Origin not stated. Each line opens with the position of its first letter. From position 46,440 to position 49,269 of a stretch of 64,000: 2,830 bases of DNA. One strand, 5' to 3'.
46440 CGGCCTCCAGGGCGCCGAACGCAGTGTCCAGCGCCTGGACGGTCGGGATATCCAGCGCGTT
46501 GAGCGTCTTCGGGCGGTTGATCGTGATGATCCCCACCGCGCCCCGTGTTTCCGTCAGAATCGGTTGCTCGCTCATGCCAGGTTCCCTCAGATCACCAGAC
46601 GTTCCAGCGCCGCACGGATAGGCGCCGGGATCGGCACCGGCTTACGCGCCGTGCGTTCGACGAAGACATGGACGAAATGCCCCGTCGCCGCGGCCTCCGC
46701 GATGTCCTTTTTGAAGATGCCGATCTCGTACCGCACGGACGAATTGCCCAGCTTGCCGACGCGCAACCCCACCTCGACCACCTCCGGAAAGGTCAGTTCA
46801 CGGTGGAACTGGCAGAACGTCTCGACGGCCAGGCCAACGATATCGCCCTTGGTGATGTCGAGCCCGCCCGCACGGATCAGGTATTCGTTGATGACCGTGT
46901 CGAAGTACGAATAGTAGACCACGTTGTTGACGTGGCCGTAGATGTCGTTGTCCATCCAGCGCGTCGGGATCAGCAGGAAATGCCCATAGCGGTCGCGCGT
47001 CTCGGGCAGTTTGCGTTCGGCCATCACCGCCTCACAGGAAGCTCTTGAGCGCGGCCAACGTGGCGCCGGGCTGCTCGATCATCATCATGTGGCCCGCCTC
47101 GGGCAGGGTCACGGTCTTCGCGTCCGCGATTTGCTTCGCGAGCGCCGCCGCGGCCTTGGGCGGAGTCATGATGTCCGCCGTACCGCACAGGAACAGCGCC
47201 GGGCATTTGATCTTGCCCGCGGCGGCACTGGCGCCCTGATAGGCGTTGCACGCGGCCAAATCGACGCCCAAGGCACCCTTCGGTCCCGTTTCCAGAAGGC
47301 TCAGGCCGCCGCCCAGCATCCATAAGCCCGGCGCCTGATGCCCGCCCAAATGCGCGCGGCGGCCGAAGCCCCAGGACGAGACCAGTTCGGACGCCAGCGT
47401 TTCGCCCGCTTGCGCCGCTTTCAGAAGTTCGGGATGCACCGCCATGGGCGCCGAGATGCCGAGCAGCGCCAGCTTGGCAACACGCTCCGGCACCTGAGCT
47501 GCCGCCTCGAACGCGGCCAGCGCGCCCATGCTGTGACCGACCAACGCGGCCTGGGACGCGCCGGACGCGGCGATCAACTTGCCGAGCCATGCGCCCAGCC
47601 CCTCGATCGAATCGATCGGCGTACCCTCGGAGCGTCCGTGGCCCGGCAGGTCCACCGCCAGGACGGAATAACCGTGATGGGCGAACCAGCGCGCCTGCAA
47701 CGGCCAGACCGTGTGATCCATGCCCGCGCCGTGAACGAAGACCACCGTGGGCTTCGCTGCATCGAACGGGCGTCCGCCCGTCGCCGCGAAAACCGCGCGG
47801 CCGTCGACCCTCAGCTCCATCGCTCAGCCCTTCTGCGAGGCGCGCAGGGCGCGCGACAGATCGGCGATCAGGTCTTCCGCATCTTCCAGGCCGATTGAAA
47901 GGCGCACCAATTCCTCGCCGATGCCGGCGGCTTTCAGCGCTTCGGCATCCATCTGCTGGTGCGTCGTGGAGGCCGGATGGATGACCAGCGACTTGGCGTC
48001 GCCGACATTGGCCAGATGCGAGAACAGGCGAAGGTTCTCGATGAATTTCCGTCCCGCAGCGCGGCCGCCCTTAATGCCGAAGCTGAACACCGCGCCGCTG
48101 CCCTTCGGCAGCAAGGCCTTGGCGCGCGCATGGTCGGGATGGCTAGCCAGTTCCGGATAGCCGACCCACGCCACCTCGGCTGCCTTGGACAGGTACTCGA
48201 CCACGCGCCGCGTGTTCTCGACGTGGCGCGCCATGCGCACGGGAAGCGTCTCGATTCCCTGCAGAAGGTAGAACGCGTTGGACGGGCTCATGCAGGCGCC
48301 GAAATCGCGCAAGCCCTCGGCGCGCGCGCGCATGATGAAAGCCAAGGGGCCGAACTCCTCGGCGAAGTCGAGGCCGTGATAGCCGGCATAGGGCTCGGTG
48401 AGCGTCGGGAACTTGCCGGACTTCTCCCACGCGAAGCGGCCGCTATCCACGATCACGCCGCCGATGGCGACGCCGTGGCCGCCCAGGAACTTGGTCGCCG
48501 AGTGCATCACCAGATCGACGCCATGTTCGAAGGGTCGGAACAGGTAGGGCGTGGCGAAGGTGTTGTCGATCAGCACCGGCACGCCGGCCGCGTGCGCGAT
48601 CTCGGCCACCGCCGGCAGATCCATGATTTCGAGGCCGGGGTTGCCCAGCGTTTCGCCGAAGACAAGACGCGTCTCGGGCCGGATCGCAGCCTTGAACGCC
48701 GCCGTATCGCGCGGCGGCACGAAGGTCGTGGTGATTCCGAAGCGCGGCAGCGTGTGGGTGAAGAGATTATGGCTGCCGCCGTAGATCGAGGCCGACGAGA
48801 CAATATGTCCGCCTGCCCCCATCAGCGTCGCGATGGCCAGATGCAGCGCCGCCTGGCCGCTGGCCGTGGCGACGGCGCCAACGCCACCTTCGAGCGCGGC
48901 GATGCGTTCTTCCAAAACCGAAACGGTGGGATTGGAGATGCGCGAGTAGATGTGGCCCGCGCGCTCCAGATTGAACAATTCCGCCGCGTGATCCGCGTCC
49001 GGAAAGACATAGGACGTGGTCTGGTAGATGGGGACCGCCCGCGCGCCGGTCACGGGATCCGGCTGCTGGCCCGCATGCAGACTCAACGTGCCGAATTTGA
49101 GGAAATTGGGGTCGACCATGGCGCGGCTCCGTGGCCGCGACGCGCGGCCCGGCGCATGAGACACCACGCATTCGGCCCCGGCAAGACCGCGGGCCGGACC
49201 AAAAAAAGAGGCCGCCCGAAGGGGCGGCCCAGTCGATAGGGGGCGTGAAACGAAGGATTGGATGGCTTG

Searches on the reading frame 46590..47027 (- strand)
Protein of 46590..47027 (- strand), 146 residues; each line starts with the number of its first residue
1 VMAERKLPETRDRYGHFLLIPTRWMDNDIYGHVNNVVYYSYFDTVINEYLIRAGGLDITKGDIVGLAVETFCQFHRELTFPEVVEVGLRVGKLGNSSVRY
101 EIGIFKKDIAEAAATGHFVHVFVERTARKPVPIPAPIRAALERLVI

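Call 61: search_protein_families(library=ncbifam, proteins=[window:46590-47027:-], max_evalue=0.00001)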
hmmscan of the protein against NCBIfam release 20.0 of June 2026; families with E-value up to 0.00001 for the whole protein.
window:46590-47027:- (146 aa): 2 families
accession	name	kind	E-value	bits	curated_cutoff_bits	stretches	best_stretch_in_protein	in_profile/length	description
TIGR00051.1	TIGR00051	subfamily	1.1e-09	38.7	68.7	1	23-134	5-117/117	YbgC/FadM family acyl-CoA thioesterase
NF047424.1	MenI_Staph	exception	1.7e-06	28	225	1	20-132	8-121/148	1,4-dihydroxy-2-naphthoyl-CoA hydrolase MenI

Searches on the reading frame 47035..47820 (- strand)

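Call 61: search_protein_families(library=ncbifam, proteins=[window:47035-47820:-], max_evalue=0.00001)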
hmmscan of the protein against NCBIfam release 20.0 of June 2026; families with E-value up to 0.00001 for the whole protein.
window:47035-47820:- (262 aa): 29 families (the best 25 are shown)
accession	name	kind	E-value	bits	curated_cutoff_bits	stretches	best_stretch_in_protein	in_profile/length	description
NF051488.1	bifunc_PcaDC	exception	3e-31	108.9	390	2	22-127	11-116/375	bifunctional 3-oxoadipate enol-lactonase/4-carboxymuconolactone decarboxylase PcaDC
TIGR02427.1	protocat_pcaD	equivalog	1.1e-28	100.3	255.85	2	21-125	11-115/251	3-oxoadipate enol-lactonase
NF011457.0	PRK14875.1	equivalog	4.1e-28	98.4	307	1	4-121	116-230/372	acetoin dehydrogenase dihydrolipoyllysine-residue acetyltransferase subunit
NF051487.1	bifunc_PcaCD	exception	7.1e-21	74.8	430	1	21-262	170-411/413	bifunctional 4-carboxymuconolactone decarboxylase/3-oxoadipate enol-lactonase PcaCD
TIGR01738.1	bioH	equivalog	1.6e-18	67.2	206.95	1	22-129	3-105/245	pimeloyl-ACP methyl ester esterase BioH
TIGR03695.1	menH_SHCHC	equivalog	2e-17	63.5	208.55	1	23-141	2-123/252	2-succinyl-6-hydroxy-2,4-cyclohexadiene-1-carboxylate synthase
NF050089.1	i_nPHAscl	equivalog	2.8e-17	62.7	300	1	22-121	17-116/288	intracellular short-chain-length polyhydroxyalkanoate depolymerase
TIGR03611.1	RutD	equivalog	4.3e-16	59.1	238.5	1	20-120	10-111/258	pyrimidine utilization protein D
NF008340.0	PRK11126.1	equivalog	6e-14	51.9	261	1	21-112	12-101/255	2-succinyl-6-hydroxy-2,4-cyclohexadiene-1-carboxylate synthase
TIGR03056.1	bchO_mg_che_rel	equivalog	1.1e-12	47.6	172.55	1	21-124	26-128/278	alpha/beta fold hydrolase BchO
NF007954.0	PRK10673.1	equivalog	4.2e-12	45.9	399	1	25-126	18-117/255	esterase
NF052610.1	macro_16_ester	equivalog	1.7e-11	44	420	0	200-249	218-267/281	alpha/beta fold macrolide esterase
NF045632.1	hydroxlase_HsaD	equivalog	2.2e-10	40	400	1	22-122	33-137/290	4,5:9,10-diseco-3-hydroxy-5,9,17-trioxoandrosta-1(10),2-diene-4-oate hydrolase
TIGR01250.1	pro_imino_pep_2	subfamily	3.4e-10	40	167.65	1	203-262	229-287/288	proline iminopeptidase-family hydrolase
TIGR03343.1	biphenyl_bphD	equivalog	6.8e-10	38.6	462.15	1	25-123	32-135/282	2-hydroxy-6-oxo-6-phenylhexa-2,4-dienoate hydrolase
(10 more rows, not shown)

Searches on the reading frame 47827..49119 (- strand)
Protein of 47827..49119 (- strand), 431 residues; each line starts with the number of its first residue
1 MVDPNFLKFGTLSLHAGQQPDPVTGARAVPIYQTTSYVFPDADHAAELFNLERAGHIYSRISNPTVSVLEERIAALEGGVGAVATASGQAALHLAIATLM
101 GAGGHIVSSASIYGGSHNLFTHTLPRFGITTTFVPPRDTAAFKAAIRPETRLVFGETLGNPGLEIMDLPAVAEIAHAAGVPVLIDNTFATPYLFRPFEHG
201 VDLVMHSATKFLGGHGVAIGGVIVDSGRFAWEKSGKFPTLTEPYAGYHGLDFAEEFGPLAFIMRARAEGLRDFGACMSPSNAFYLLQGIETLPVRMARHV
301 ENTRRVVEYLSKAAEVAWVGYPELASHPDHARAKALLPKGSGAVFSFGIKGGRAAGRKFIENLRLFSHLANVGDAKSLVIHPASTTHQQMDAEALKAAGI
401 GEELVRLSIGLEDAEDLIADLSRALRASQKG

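Call 8: find_related_loci(query=window:47827-49119:-, collection=genome_contigs, flank=2500)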
Query window:47827-49119:- (431 aa) in genome_contigs; peptide patterns used: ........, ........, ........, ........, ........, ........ (x = any residue, [..] = any of these).
600 stretches matched a pattern (row limit reached: there are more); 573 encode a relative of the query (tblastn E <= 1e-3); the best 80 are kept; 80 distinct loci.
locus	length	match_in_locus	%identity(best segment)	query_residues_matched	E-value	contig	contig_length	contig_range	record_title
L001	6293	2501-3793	97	1-431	0e+0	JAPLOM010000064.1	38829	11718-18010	MAG: Alphaproteobacteria bacterium isolate LacPavin_0818_WC50_MAG_65_9 LacPavin_0818_WC50_scaffold_226019, whole genome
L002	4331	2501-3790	87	1-430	0e+0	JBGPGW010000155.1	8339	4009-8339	MAG: Alphaproteobacteria bacterium isolate OBJ_0618_7090110_373 k141_4088418_length_8339_cov_14.9197, whole genome shotg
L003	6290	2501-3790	80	1-430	0e+0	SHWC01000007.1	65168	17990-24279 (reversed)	MAG: Alphaproteobacteria bacterium isolate Baikal-deep-G55 BACOMB-C1546, whole genome shotgun sequence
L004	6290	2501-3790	83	1-430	0e+0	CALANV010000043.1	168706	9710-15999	MAG TPA_asm: uncultured Rhodospirillales bacterium isolate SRR5251193_bin.29_CONCOCT_v1.1_MAG genome assembly, contig: E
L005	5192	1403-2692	80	1-430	0e+0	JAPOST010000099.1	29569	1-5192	MAG: Rhodospirillaceae bacterium isolate CAR2_bin_5 NODE_498_length_29569_cov_11.2695, whole genome shotgun sequence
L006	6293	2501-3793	80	1-431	0e+0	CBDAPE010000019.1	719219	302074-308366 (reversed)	MAG: Alphaproteobacteria bacterium isolate 460fe2ec-56e0-404b-a524-3616a9fdebbf genome assembly, contig: contig_19, whol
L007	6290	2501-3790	80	1-430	0e+0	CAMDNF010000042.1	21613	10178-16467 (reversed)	MAG: Rhizobium sp. Q54 isolate TH-08apr19-148 genome assembly, contig: TH-08apr19-C6372, whole genome shotgun sequence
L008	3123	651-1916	84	8-429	0e+0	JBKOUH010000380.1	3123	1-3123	MAG: Pseudomonadota bacterium isolate GM_HAYS_MAG_00031 GM_HAYS_000000227413, whole genome shotgun sequence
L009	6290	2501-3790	81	1-430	0e+0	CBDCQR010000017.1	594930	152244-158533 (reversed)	MAG: Alphaproteobacteria bacterium isolate 0c7eebbd-8401-49bd-bf8d-b91b5e99145f genome assembly, contig: contig_17, whol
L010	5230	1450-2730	79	5-431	0e+0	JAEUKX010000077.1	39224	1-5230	MAG: Rhodospirillales bacterium isolate new MAG-106 k141_1901177, whole genome shotgun sequence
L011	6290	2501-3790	81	1-430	0e+0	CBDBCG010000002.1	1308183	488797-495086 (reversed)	MAG: Alphaproteobacteria bacterium isolate 0bf2ae11-f7ef-4b98-947a-5f0f4121c03f genome assembly, contig: contig_2, whole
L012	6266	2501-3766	83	8-429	0e+0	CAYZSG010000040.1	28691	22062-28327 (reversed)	MAG TPA_asm: uncultured Candidatus Odyssella sp. isolate SRP287453_co1_169 genome assembly, contig: NODE_2752_length_286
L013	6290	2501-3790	80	1-430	0e+0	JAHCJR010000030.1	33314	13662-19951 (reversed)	MAG: Alphaproteobacteria bacterium isolate TGS_PRO5 PRO5_30, whole genome shotgun sequence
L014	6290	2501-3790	80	1-430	0e+0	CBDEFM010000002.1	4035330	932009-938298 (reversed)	MAG: Alphaproteobacteria bacterium isolate aeb00254-6c42-428d-b364-e2f44f9e6819 genome assembly, contig: contig_2, whole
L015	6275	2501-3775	80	1-425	0e+0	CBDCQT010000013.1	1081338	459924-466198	MAG: Alphaproteobacteria bacterium isolate e3c776a9-cacd-4c18-a30b-cff54c8cb4cc genome assembly, contig: contig_13, whol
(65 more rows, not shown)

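Call 33: find_related_loci(query=window:47827-49119:-, collection=metagenome_contigs, flank=1500)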
Query window:47827-49119:- (431 aa) in metagenome_contigs; peptide patterns used: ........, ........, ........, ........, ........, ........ (x = any residue, [..] = any of these).
600 stretches matched a pattern (row limit reached: there are more); 583 encode a relative of the query (tblastn E <= 1e-3); the best 80 are kept; 80 distinct loci.
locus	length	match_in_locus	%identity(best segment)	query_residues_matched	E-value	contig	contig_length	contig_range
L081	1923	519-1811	85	1-431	0e+0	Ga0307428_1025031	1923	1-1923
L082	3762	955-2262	83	1-431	0e+0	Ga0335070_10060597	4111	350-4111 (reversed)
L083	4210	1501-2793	82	1-431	0e+0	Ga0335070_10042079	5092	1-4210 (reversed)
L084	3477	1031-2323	83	1-431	0e+0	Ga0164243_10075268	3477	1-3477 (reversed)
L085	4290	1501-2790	82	1-430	0e+0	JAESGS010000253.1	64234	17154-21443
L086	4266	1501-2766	84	8-429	0e+0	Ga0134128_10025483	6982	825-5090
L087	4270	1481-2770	80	1-430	0e+0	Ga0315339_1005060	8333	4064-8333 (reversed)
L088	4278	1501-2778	82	1-426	0e+0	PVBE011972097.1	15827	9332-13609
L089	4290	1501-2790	80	1-430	0e+0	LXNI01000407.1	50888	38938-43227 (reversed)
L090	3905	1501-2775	83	5-429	0e+0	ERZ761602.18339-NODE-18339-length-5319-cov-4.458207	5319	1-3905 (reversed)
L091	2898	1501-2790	80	1-430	0e+0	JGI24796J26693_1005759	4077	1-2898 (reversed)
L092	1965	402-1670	81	1-423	0e+0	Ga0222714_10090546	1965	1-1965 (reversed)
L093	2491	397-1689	78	1-431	0e+0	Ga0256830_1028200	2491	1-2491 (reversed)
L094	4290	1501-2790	79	1-430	0e+0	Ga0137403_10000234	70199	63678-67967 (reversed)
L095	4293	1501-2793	78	1-431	0e+0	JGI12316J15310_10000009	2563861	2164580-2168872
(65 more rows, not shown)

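Call 61: search_protein_families(library=ncbifam, proteins=[window:47827-49119:-], max_evalue=0.00001)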
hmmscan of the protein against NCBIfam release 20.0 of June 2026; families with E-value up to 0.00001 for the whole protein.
window:47827-49119:- (431 aa): 44 families (the best 25 are shown)
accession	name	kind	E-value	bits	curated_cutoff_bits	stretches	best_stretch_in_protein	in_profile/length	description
NF006004.0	PRK08134.1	equivalog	7.1e-239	792.7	636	1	5-430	5-430/433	O-acetylhomoserine aminocarboxypropyltransferase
TIGR01326.1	OAH_OAS_sulfhy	subfamily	1.2e-186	620.5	495.1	1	8-425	1-417/418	O-acetylhomoserine aminocarboxypropyltransferase/cysteine synthase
NF005872.0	PRK07812.1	equivalog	2.9e-182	606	703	1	8-429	16-436/439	bifunctional o-acetylhomoserine/o-acetylserine sulfhydrylase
NF006096.0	PRK08248.1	equivalog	1.1e-181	604.2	726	1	7-430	7-430/431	homocysteine synthase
NF004650.0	PRK05994.1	equivalog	2e-175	583.7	667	1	8-427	7-426/427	O-acetylhomoserine aminocarboxypropyltransferase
NF004757.0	PRK06084.1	equivalog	7.3e-163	542.3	790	1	8-429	2-424/425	bifunctional O-acetylhomoserine aminocarboxypropyltransferase/cysteine synthase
NF004125.0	PRK05613.1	equivalog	2.7e-141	471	765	1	8-426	13-435/437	O-acetylhomoserine/O-acetylserine sulfhydrylase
NF005215.0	PRK06702.1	equivalog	1.6e-125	419.4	709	1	10-426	8-423/432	bifunctional O-acetylhomoserine aminocarboxypropyltransferase/cysteine synthase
NF006003.0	PRK08133.1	equivalog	7.3e-119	397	522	2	6-232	9-234/396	O-succinylhomoserine sulfhydrylase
TIGR01325.1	O_suc_HS_sulf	equivalog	2.2e-113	378.7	510.05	2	13-228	4-218/380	O-succinylhomoserine sulfhydrylase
NF005695.0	PRK07503.1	equivalog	4.7e-112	374.6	666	2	8-226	9-227/403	methionine gamma-lyase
TIGR01328.1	met_gam_lyase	equivalog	4.5e-110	368.2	549.7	2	8-224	3-219/391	methionine gamma-lyase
NF004876.0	PRK06234.1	subfamily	2e-106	356.4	666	2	8-229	8-231/400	methionine gamma-lyase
NF004609.0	PRK05939.1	equivalog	5.9e-97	325.1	555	1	9-427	6-410/412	cystathionine gamma-synthase family protein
NF005871.0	PRK07811.1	equivalog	1.4e-93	313.6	513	2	7-225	11-222/389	cystathionine gamma-synthase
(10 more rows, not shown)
